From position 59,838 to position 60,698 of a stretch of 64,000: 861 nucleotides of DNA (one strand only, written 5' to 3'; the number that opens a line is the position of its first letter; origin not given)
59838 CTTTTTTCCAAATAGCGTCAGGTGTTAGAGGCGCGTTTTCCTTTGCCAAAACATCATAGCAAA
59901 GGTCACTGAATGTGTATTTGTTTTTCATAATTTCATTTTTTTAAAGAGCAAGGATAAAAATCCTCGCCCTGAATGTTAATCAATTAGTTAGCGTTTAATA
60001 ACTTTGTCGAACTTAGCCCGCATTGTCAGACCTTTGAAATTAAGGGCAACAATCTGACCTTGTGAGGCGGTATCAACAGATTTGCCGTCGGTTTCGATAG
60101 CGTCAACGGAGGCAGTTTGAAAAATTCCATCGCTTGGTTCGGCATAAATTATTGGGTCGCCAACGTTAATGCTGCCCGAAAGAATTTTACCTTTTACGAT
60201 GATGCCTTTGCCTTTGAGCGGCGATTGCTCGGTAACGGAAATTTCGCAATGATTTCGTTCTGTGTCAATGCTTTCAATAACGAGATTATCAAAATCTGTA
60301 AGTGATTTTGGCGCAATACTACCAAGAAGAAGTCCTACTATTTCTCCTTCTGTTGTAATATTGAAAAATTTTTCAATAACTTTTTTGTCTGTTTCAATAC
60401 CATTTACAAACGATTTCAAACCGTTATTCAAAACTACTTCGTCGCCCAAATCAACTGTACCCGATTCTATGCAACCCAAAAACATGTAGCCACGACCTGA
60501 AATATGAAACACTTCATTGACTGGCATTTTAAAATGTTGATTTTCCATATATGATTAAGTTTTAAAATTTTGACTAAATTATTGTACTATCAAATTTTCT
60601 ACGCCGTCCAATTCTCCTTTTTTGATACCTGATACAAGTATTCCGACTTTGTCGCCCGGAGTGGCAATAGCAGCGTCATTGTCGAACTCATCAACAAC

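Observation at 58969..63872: Three-gene defence-like module: Z1 ATPase-EF-Tu-barrel fusion, a double-barrel protein and a HARE-HTH/PD-ExK nuclease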

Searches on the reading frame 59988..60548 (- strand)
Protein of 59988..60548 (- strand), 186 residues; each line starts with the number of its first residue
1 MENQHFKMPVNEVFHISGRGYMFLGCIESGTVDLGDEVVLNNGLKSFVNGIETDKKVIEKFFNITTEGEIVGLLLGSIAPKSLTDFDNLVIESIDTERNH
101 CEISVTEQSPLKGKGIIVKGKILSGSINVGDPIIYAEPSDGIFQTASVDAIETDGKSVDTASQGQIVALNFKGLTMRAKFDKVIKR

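Call 3: search_protein_families(library=pfam, proteins=[window:59988-60548:-], max_evalue=1)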
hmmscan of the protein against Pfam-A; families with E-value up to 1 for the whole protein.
window:59988-60548:- (186 aa): 4 families
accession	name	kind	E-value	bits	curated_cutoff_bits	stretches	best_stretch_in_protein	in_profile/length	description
PF03144.31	GTP_EFTU_D2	-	4.7e-08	33.8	30.3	2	116-173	2-60/73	Elongation factor Tu domain 2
PF22042.2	EF-G_D2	-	8.4e-05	23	27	1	112-169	13-68/84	Elongation factor G domain 2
PF14578.12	GTP_EFTU_D4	-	0.00039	20.7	23.8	1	114-175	17-74/86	Elongation factor Tu domain 4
PF11843.13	DUF3363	-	0.021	14.3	28.4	1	62-147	63-150/375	Protein of unknown function (DUF3363)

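Call 4: search_protein_families(library=padloc, proteins=[window:59988-60548:-], max_evalue=1)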
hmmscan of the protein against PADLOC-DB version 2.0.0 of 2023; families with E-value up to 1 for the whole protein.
window:59988-60548:- (186 aa): 0 families

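Call 5: search_protein_families(library=ncbifam, proteins=[window:59988-60548:-], max_evalue=1)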
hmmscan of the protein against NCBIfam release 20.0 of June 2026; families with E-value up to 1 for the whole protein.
window:59988-60548:- (186 aa): 11 families
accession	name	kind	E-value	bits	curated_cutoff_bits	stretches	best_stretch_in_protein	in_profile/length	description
TIGR00475.1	selB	equivalog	4.1e-15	55.5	242.25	2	91-174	165-246/581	selenocysteine-specific translation elongation factor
NF009373.0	PRK12736.1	subfamily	1.3e-13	50.5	452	2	3-79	208-283/394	elongation factor Tu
NF000766.0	PRK00049.1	subfamily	1.7e-13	50.2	449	2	3-79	210-285/396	elongation factor Tu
NF009372.0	PRK12735.1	subfamily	7e-13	48.1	479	2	3-80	210-286/396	elongation factor Tu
TIGR00485.1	EF-Tu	equivalog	4.4e-12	45.4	522.4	2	3-81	208-285/394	elongation factor Tu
NF008969.0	PRK12317.1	subfamily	1.1e-11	44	502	2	4-60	225-282/426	elongation factor 1-alpha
TIGR00483.1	EF-1_alpha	equivalog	4.1e-07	28.8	540.1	2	4-60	226-283/427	translation elongation factor EF-1 subunit alpha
TIGR02034.1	CysN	subfamily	2.3e-06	26.9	336.1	2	2-60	214-273/406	sulfate adenylyltransferase, large subunit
NF004035.0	PRK05506.1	subfamily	1.6e-05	23.4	715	2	3-60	239-297/632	bifunctional sulfate adenylyltransferase subunit 1/adenylylsulfate kinase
NF003478.0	PRK05124.1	equivalog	0.0022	16.7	590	1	2-56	241-296/475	sulfate adenylyltransferase subunit CysN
NF041207.1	tRNA_bind_PBP11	equivalog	0.0056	16.6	100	0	144-174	60-90/104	tRNA-binding protein Pbp11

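Call 9: find_encoding_contigs(protein=window:59988-60548:-, flank=10000, max_places=6)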
Protein window:59988-60548:- (186 aa): 12 contigs read that carry it; 6 places shown.
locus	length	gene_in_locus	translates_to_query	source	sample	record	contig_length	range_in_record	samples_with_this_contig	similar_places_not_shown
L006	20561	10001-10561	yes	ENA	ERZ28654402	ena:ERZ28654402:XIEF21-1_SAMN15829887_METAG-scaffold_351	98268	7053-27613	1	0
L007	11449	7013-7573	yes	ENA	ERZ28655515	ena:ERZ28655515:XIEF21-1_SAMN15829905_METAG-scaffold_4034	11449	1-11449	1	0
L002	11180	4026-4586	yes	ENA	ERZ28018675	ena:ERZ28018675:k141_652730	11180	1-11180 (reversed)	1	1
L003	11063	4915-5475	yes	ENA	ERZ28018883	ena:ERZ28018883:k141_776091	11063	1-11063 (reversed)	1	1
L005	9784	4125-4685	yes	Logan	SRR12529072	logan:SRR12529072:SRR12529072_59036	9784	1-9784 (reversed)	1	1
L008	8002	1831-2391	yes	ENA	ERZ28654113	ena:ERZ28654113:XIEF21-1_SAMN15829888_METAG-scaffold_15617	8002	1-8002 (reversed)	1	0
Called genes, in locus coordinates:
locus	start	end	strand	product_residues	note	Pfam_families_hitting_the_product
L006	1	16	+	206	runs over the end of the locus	PF02581:TMP-TENI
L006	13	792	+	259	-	PF05690:ThiG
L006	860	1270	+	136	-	-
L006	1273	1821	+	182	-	PF13302:Acetyltransf_3, PF13420:Acetyltransf_4 (weak), PF00583:Acetyltransf_1, PF13673:Acetyltransf_10, PF13508:Acetyltransf_7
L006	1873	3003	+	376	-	-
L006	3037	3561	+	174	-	PF01661:Macro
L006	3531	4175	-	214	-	PF08843:AbiEii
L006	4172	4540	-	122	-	-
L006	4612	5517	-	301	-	PF13280:WYL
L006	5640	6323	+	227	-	PF02368:Big_2, PF22359:Big-like (faint)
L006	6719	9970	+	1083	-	PF10593:Z1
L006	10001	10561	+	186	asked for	PF03144:GTP_EFTU_D2 (faint)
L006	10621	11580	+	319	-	PF05066:HARE-HTH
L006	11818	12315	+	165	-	-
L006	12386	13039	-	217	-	PF02463:SMC_N (faint), PF00005:ABC_tran, PF13304:AAA_21 (faint)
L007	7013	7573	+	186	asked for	PF03144:GTP_EFTU_D2 (faint)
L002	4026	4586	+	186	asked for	PF03144:GTP_EFTU_D2 (faint)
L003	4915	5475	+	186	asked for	PF03144:GTP_EFTU_D2 (faint)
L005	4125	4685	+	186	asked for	PF03144:GTP_EFTU_D2 (faint)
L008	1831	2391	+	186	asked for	PF03144:GTP_EFTU_D2 (faint)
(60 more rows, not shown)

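Call 11: find_homologous_proteins(query=window:59988-60548:-, max_evalue=0.001)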
Query window:59988-60548:- (186 aa): 21 proteins with E <= 0.001 among 107 candidates.
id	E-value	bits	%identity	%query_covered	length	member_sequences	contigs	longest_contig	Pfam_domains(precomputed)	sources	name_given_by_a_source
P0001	5.9e-110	383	95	100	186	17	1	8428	PF03144.32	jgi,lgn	jgi:translation elongation factor EF-1alpha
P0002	1.7e-107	375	94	100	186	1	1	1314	PF03144.32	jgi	-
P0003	2.6e-106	371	92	100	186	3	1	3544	PF03144.32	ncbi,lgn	-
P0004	5.0e-104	363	91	100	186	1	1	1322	PF03144.32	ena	-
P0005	5.3e-85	301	77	100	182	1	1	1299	PF03144.32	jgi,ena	-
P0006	2.2e-83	296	78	100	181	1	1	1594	PF03144.32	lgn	-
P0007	9.9e-82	291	77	100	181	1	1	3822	PF03144.32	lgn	-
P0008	3.8e-80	286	75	100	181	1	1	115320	PF03144.32,PF22042.3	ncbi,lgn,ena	-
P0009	2.1e-79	283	75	98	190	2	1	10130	PF03144.32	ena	-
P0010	2.1e-78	280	74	100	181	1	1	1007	PF03144.32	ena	-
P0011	1.7e-76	274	70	100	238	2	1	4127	PF03144.32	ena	-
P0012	1.6e-75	271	69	100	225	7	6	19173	PF03144.32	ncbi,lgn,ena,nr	ncbi:MAG: hypothetical protein J6T60_11785 [Bacteroidales bacterium]|nr:hypothetical protein [Bacter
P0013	8.4e-75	268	74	96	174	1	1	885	PF03144.32,PF22042.3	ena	-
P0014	7.6e-74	265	70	100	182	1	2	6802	PF03144.32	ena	-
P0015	6.0e-73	262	69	100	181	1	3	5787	PF03144.32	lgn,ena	-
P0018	6.2e-70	252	68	98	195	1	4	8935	PF03144.32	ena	-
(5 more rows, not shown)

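Call 12: search_solved_structures(query=window:59988-60548:-, max_evalue=1, show_alignments=2)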
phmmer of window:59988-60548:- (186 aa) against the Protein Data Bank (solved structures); distinct sequences matched with E-value up to 1: 74 (the best 60 are shown).
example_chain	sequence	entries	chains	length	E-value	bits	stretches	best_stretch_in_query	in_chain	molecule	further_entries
6htw_H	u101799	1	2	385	2.9e-07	33.5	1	4-79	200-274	Elongation Factor Tu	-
6i8r_A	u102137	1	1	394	1.8e-06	30.9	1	5-79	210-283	Elongation Factor Tu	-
6mij_A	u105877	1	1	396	2.6e-06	30.4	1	5-76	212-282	Elongation factor Tu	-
5i4q_C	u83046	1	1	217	3.1e-06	30.1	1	5-81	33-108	Elongation factor Tu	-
1eft_A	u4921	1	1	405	3.7e-06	29.9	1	4-81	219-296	ELONGATION FACTOR TU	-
1b23_P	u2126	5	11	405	3.8e-06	29.8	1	4-81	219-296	ELONGATION FACTOR TU | OF ELONGATION FACTOR TU (EF-TU)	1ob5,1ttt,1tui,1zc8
4v8q_BZ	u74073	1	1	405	3.8e-06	29.8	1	4-81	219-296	ELONGATION FACTOR TU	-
8rd8_H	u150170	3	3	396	4.5e-06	29.6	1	5-75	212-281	Elongation factor Tu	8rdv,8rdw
2hcj_B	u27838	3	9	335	6.5e-06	29.1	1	5-80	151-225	Protein chain elongation factor EF-Tu | Elongation factor EF-Tu | Elongation factor Tu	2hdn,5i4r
1efm_A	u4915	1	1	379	8e-06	28.8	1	5-80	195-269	ELONGATION FACTOR TU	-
1efu_A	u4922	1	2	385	8.1e-06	28.8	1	5-80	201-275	ELONGATION FACTOR TU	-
7bbn_A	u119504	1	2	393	8.1e-06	28.8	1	3-76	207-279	Elongation Factor Tu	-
5uyk_Z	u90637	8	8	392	8.4e-06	28.7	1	5-80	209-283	Elongation factor Tu 2 | Elongation factor Tu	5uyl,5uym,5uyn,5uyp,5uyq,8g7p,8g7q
1ob2_A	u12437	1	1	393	8.4e-06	28.7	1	5-80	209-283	ELONGATION FACTOR TU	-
1efc_A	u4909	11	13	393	8.4e-06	28.7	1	5-80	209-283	PROTEIN (ELONGATION FACTOR) | Elongation Factor Tu | Elongation factor Tu 2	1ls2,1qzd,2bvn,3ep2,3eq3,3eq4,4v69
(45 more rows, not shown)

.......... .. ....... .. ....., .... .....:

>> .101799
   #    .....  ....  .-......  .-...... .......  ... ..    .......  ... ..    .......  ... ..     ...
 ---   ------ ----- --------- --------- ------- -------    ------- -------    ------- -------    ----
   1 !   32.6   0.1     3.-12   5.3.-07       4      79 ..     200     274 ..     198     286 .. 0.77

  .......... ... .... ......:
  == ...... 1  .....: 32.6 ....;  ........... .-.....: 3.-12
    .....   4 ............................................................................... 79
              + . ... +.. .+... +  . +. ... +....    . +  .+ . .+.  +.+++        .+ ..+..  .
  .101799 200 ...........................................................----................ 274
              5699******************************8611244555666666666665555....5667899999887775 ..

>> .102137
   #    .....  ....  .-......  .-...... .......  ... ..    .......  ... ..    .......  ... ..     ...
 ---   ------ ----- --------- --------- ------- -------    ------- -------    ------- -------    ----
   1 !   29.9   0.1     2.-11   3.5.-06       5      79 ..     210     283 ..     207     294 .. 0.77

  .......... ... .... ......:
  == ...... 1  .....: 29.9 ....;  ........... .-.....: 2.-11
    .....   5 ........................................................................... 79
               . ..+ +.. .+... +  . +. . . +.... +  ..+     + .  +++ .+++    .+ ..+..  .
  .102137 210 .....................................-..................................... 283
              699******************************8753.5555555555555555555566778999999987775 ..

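Call 13: find_encoding_contigs(protein=P0008, flank=10000, max_places=3)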
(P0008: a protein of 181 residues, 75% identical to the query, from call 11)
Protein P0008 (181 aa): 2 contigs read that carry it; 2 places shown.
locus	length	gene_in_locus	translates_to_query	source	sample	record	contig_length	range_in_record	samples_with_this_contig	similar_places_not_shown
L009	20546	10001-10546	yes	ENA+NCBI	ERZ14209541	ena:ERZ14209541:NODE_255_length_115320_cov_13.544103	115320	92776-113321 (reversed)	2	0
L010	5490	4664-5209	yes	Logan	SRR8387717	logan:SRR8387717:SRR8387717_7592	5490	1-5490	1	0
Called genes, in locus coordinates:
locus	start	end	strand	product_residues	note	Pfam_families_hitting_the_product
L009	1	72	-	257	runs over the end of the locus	PF07044:DUF1329 (weak), PF17131:TP_0789-like, PF07044:DUF1329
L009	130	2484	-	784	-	PF03176:MMPL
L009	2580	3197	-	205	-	PF00440:TetR_N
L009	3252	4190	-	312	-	-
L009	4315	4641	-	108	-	PF00893:Multi_Drug_Res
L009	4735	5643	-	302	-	PF13280:WYL, PF25583:WCX (weak)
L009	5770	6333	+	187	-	-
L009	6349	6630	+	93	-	-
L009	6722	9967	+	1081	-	PF10593:Z1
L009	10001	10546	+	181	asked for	PF22042:EF-G_D2 (faint), PF03144:GTP_EFTU_D2 (weak)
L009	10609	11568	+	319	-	PF05066:HARE-HTH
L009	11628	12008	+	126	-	-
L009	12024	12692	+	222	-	-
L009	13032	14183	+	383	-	-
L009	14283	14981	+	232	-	-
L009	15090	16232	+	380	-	PF17761:DUF1016_N, PF06250:YhcG_C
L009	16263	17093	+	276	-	PF03747:ADP_ribosyl_GH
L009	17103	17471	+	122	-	-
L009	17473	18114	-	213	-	PF12698:ABC2_membrane_3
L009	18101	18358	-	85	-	-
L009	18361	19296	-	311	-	PF00005:ABC_tran, PF13304:AAA_21, PF13732:DrrA1-3_C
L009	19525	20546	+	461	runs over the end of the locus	PF02463:SMC_N (faint), PF13175:AAA_15, PF13304:AAA_21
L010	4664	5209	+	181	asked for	PF22042:EF-G_D2 (faint), PF03144:GTP_EFTU_D2 (weak)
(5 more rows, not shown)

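Call 14: find_encoding_contigs(protein=P0012, flank=10000, max_places=4)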
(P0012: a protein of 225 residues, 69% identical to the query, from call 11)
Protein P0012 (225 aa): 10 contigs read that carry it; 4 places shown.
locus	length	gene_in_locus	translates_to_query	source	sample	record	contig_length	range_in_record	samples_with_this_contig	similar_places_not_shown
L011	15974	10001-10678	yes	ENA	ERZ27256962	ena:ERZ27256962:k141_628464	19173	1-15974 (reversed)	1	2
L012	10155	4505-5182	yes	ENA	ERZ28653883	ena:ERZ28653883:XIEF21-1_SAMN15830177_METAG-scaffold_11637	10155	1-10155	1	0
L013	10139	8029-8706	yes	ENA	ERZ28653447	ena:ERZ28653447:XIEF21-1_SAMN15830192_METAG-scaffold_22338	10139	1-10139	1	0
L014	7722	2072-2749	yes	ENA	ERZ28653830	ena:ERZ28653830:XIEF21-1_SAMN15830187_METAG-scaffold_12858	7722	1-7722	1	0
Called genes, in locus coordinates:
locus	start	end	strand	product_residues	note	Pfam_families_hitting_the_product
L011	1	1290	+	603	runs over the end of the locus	PF20695:UbiD_N, PF01977:UbiD, PF20696:UbiD_C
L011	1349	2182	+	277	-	PF03781:FGE-sulfatase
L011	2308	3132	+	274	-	PF03747:ADP_ribosyl_GH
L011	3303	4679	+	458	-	PF13173:AAA_14, PF13635:DUF4143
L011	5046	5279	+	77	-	PF13711:DUF4160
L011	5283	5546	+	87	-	PF10387:DUF2442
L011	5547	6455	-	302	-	PF13280:WYL, PF25583:WCX (weak)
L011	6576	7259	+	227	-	PF02368:Big_2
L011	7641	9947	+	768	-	PF04851:ResIII, PF00270:DEAD, PF18766:SWI2_SNF2, PF00271:Helicase_C, PF01844:HNH (weak)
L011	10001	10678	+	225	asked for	PF03144:GTP_EFTU_D2 (faint)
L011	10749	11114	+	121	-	-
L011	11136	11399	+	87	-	PF10387:DUF2442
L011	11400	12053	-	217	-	PF08843:AbiEii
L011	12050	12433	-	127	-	-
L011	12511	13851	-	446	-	PF13173:AAA_14, PF13635:DUF4143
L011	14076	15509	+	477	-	PF01637:ATPase_2, PF13191:AAA_16 (weak), PF13173:AAA_14 (faint), PF13401:AAA_22 (weak)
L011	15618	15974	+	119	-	?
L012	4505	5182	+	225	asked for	PF03144:GTP_EFTU_D2 (faint)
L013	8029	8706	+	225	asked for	PF03144:GTP_EFTU_D2 (faint)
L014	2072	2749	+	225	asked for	PF03144:GTP_EFTU_D2 (faint)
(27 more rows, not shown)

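Call 15: find_encoding_contigs(protein=P0018, flank=10000, max_places=4)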
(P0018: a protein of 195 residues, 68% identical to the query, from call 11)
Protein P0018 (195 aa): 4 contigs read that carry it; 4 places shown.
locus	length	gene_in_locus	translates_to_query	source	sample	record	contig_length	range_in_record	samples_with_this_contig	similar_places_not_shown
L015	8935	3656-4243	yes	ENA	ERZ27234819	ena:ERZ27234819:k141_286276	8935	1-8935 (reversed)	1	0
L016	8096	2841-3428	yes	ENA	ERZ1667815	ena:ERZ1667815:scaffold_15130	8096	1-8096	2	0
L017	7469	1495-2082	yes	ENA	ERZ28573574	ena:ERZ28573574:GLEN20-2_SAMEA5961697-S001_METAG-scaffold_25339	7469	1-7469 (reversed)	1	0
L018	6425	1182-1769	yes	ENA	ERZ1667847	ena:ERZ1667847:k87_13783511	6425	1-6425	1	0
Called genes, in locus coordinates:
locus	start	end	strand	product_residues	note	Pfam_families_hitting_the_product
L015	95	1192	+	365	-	PF03235:GmrSD_N, PF01844:HNH, PF14279:HNH_5 (weak)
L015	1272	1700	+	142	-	PF13711:DUF4160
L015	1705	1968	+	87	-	PF10387:DUF2442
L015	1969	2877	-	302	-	PF13280:WYL, PF25583:WCX (weak)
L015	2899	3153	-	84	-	-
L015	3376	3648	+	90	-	-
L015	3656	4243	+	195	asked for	PF03144:GTP_EFTU_D2 (faint)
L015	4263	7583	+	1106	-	PF10593:Z1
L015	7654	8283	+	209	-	-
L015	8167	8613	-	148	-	-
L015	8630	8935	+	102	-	?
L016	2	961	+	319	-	?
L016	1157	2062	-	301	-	PF13280:WYL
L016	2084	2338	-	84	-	-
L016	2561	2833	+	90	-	-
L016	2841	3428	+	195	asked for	PF03144:GTP_EFTU_D2 (faint)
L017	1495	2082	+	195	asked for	PF03144:GTP_EFTU_D2 (faint)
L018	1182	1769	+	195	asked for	PF03144:GTP_EFTU_D2 (faint)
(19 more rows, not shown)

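Call 17: search_protein_families(library=pfam, proteins=[L011:7641-9947:+, L011:10749-11114:+, L011:6576-7259:+, L015:4263-7583:+, L015:7654-8283:+, L015:3376-3648:+, L015:2899-3153:-, L009:5770-6333:+, L009:6349-6630:+, L011:5547-6455:-], max_evalue=0.1)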
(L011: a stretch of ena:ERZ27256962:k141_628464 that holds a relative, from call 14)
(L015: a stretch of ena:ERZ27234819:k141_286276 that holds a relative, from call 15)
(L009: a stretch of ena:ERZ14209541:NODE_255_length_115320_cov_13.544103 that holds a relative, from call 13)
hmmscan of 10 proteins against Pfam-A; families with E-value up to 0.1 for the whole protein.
L011:7641-9947:+ (768 aa): 10 families
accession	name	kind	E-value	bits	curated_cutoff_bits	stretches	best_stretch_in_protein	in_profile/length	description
PF04851.21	ResIII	-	1.3e-28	100.4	22.5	1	25-203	2-164/164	Type III restriction enzyme, res subunit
PF00270.35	DEAD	-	2.5e-13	50.5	26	1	53-205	18-164/167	DEAD/DEAH box helicase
PF18766.7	SWI2_SNF2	-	8e-13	49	26.7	1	30-207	1-161/221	SWI2/SNF2 ATPase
PF00271.37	Helicase_C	-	9.8e-13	48.8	23.5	1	291-402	8-108/110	Helicase conserved C-terminal domain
PF01844.29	HNH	-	8.3e-06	26.3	21.4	1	723-759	10-46/47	HNH endonuclease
PF13872.12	AAA_34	-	3.5e-05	23.3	27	1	58-177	69-191/306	P-loop containing NTP hydrolase pore-1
PF14279.12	HNH_5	-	0.00011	22.5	27.5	1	722-765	8-51/56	HNH endonuclease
PF13401.12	AAA_22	-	0.01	16.6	27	1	57-183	13-106/130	AAA domain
PF13395.12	HNH_4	-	0.018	15.5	22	1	726-760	17-51/54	HNH endonuclease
PF18780.6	HNH_repeat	-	0.065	14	26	0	573-608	5-40/54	Homing endonuclease associated repeat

L011:10749-11114:+ (121 aa): 1 family
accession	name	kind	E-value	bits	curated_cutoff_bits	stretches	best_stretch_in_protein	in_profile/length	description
PF19133.5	DUF5816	-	0.068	13.9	26.9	1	3-43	6-47/72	Family of unknown function (DUF5816)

L011:6576-7259:+ (227 aa): 3 families
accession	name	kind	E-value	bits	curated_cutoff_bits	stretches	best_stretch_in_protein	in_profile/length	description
PF02368.24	Big_2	-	2.4e-09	37.4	22.8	1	37-97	19-79/79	Bacterial Ig-like domain (group 2)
PF22359.2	Big-like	-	3.7e-05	24.3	27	1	53-98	2-47/48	Bacterial Ig-like domain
PF16339.10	DUF4969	-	0.0048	17.7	31.4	1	1-58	1-60/79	Domain of unknown function (DUF4969)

L015:4263-7583:+ (1106 aa): 4 families
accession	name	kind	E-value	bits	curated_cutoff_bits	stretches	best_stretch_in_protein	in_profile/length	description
PF10593.14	Z1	-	5.6e-24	85.4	25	1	347-576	3-214/228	Z1 domain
PF04851.21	ResIII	-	0.0018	18.6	22.5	1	85-259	21-162/164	Type III restriction enzyme, res subunit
PF03144.31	GTP_EFTU_D2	-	0.0066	17.3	30.3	1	1043-1094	3-63/73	Elongation factor Tu domain 2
PF21056.3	ZSWIM1-3_RNaseH-like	-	0.1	13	27.2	0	179-226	74-119/128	Zinc finger SWIM domain-containing protein 1/3, RNaseH-like domain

L015:7654-8283:+ (209 aa): 1 family
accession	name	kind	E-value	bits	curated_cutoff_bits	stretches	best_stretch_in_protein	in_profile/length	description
PF13229.12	Beta_helix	-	0.0066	16.5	25.9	1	2-73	13-83/158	Right handed beta helix region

L015:3376-3648:+ (90 aa): 1 family
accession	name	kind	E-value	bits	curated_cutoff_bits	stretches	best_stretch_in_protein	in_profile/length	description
PF22620.2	OYE-like_second_a-b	-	0.055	13.9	25.5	1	14-65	64-114/128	OYE-like second alpha/beta domain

L015:2899-3153:- (84 aa): 5 families
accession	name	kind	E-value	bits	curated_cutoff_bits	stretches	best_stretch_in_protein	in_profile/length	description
PF22564.2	HAAS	-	0.021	15.6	27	1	29-80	1-45/55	HAAS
PF16043.11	DUF4795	-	0.055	13.3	34.8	1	2-73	89-157/208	Domain of unknown function (DUF4795)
PF22794.1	jr-ZPR1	-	0.057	13.8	27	1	4-70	20-82/125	ZPR1 jelly-roll domain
PF07030.17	Phage_Mu_Gp36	-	0.085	13.5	24.7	0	42-76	78-110/124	Bacteriophage Mu, Gp36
PF25802.1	WWC1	-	0.091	13.1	27.8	1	13-83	45-116/135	WWC1-like, helical hairpin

L009:5770-6333:+ (187 aa): 0 families

L009:6349-6630:+ (93 aa): 0 families

L011:5547-6455:- (302 aa): 2 families
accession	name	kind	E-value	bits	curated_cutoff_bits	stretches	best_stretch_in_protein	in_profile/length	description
PF13280.12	WYL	-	1.8e-09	37.9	21.8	1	121-188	2-70/70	WYL domain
PF25583.1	WCX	-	1.5e-06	28.8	23.9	1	219-293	2-73/76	WCX domain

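Call 40: search_protein_families(library=pfam, proteins=[L009:11628-12008:+, L009:12024-12692:+], max_evalue=1)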
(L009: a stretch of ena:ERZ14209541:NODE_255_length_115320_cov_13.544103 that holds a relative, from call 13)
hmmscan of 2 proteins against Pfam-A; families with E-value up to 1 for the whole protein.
L009:11628-12008:+ (126 aa): 2 families
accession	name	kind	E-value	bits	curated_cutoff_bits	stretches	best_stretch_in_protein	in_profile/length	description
PF19133.5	DUF5816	-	0.055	14.2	26.9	1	10-43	14-47/72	Family of unknown function (DUF5816)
PF10504.14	DUF2452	-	0.26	11.2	25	0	57-97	86-122/156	Protein of unknown function (DUF2452)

L009:12024-12692:+ (222 aa): 0 families

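Call 51: find_related_loci(query=A1, collection=metagenome_contigs, flank=10000)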
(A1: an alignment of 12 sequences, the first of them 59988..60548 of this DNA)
Query A1 (186 aa) in metagenome_contigs; peptide patterns used: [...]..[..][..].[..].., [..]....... (x = any residue, [..] = any of these).
250 stretches matched a pattern; 5 encode a relative of the query (tblastn E <= 1e-3); 5 distinct loci.
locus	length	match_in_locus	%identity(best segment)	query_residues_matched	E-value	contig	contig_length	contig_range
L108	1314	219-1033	94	1-186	3e-125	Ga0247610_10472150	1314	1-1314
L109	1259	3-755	77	1-186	1e-100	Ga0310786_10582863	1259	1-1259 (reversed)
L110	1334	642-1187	70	1-186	1e-91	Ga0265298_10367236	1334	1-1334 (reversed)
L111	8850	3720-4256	68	5-186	9e-79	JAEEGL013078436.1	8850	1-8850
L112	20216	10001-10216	34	3-75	1e-7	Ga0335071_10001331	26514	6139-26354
